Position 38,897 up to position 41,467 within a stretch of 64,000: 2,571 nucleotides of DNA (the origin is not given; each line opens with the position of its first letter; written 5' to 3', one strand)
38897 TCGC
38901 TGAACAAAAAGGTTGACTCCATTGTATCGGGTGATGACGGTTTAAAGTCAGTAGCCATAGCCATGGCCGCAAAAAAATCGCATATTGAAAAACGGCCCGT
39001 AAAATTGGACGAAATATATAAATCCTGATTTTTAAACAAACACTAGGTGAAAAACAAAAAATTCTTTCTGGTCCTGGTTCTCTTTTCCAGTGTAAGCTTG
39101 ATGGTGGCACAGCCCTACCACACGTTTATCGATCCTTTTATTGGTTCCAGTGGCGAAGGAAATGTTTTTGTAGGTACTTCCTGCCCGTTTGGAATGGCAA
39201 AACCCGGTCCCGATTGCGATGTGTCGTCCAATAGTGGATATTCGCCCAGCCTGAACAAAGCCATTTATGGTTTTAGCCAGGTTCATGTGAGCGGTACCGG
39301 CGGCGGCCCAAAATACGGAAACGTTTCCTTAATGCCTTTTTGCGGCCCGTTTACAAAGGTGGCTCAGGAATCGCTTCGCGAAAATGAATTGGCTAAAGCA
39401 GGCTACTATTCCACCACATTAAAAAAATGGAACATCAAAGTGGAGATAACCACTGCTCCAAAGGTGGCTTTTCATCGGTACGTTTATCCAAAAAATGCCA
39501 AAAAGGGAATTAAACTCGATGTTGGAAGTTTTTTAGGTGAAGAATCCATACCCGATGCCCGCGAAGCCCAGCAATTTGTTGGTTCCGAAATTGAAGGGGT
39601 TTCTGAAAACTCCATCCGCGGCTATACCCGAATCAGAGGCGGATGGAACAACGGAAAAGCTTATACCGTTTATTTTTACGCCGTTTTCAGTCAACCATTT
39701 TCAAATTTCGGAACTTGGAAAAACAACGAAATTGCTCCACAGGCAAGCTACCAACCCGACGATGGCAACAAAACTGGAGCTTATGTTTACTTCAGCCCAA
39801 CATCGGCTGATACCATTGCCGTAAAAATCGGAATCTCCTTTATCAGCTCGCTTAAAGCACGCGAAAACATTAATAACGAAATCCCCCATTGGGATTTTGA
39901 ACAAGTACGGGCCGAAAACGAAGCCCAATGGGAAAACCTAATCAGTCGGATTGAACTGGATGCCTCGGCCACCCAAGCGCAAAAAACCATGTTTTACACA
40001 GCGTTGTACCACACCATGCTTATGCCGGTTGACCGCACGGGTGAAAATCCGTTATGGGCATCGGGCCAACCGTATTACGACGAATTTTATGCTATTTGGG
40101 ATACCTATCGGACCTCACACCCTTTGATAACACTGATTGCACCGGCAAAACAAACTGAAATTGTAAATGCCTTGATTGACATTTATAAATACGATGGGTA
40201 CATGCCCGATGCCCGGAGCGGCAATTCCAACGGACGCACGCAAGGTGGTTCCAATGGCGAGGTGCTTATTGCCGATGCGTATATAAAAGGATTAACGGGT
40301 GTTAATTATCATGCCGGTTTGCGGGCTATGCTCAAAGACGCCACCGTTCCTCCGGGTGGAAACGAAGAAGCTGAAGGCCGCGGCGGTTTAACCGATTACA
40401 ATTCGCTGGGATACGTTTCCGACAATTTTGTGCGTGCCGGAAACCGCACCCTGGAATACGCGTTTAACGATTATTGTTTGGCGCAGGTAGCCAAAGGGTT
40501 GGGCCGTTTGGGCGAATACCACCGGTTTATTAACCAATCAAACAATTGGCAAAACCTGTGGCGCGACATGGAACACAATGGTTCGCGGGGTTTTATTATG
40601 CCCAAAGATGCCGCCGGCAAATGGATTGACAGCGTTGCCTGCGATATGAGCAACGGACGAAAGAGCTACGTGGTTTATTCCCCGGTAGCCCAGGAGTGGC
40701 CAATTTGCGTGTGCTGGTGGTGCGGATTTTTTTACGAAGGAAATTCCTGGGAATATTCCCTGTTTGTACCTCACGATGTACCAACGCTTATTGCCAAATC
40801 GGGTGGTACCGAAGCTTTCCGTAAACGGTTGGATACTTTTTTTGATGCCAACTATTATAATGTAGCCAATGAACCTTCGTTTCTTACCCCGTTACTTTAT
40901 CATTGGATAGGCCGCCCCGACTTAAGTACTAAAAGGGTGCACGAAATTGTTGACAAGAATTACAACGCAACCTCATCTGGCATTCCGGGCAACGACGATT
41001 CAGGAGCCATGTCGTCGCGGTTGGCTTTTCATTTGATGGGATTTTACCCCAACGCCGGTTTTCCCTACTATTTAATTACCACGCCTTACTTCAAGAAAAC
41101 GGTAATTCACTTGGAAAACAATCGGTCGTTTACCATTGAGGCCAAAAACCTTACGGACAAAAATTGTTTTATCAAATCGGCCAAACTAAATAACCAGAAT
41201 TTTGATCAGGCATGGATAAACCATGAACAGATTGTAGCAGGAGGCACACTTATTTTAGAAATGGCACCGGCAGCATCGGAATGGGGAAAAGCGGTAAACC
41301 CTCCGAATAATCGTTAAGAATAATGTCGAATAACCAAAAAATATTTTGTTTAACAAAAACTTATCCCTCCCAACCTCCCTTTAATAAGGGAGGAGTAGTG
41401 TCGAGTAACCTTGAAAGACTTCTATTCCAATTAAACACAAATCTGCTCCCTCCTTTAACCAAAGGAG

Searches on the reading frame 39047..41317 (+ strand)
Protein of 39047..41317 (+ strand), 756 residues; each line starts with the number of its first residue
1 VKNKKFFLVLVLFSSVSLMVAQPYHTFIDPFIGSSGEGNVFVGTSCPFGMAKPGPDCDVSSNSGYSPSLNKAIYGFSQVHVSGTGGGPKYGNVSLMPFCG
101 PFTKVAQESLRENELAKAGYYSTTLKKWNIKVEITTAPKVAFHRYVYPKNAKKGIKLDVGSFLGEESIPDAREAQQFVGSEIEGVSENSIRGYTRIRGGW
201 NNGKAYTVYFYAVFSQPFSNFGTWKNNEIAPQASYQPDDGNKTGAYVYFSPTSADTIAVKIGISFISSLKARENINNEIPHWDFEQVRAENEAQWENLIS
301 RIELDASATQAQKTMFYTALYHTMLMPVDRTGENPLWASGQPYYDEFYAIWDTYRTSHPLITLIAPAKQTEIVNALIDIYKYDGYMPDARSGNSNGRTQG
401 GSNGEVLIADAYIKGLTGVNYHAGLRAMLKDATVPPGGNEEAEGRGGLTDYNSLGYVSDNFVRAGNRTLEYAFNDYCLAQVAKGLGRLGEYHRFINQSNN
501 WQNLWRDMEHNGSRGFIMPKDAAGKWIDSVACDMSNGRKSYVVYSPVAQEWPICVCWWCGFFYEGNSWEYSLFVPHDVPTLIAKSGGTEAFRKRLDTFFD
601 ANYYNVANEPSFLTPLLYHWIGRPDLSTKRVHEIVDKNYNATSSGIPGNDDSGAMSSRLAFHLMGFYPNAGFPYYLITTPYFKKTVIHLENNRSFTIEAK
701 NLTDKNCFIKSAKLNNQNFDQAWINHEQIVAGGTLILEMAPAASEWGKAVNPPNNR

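Call 7: search_protein_families(library=pfam, proteins=[window:39047-41317:+], max_evalue=0.001)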
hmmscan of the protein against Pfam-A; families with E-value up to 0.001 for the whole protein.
window:39047-41317:+ (756 aa): 2 families
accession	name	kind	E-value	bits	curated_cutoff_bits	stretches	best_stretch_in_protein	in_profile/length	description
PF07971.18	Glyco_hydro_92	-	4.2e-146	488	24.6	1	270-740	1-463/464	Glycosyl hydrolase family 92 catalytic domain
PF17678.7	Glyco_hydro_92N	-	3.8e-63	213.9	34.5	1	27-264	1-236/236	Glycosyl hydrolase family 92 N-terminal domain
